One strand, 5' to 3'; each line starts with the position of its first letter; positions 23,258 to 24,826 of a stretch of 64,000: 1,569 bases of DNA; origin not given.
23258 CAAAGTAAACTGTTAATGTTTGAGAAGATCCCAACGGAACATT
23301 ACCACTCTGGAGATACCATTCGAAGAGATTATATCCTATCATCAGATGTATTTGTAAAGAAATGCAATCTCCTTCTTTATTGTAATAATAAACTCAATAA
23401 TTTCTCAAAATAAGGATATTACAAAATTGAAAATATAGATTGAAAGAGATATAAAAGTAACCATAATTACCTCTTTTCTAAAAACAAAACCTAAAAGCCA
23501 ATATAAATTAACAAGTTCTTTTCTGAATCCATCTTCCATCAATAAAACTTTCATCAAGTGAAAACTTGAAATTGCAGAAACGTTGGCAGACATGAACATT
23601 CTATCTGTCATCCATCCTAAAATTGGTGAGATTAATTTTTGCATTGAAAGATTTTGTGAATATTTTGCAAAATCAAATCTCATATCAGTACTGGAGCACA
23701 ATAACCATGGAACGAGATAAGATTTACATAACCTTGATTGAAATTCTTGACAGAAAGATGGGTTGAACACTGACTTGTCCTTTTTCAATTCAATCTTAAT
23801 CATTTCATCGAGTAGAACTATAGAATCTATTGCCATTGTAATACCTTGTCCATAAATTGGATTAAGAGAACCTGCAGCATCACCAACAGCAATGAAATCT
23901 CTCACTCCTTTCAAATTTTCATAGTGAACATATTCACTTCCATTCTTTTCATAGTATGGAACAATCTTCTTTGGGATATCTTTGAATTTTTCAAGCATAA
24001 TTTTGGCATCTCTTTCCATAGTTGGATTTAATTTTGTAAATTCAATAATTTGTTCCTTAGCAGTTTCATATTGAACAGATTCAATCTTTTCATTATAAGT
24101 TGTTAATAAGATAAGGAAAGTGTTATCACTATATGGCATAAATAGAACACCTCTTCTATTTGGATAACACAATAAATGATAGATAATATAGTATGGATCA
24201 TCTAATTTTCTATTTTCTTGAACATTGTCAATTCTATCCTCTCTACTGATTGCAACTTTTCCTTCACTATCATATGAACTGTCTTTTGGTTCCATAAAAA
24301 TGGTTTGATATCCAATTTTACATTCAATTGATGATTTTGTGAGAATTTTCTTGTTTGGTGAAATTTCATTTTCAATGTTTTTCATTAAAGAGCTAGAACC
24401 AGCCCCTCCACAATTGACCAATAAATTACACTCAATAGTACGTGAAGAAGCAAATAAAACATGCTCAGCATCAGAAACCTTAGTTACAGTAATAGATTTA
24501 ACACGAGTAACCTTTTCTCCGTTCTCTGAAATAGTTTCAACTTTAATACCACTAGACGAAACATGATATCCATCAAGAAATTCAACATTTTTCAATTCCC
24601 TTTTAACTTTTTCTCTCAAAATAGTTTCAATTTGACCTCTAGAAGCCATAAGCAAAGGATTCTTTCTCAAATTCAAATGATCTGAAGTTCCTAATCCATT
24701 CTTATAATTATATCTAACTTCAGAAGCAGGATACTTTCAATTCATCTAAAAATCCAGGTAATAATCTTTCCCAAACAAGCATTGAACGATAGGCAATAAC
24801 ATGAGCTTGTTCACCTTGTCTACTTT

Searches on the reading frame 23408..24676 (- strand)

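Call 24: search_protein_families(library=pfam, max_evalue=1, proteins=[window:23408-24676:-])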
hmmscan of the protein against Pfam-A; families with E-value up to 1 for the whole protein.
window:23408-24676:- (423 aa): 1 family
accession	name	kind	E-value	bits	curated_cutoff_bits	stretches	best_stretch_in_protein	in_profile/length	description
PF04820.20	Trp_halogenase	-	0.026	13.8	21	1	258-293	319-354/458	Tryptophan halogenase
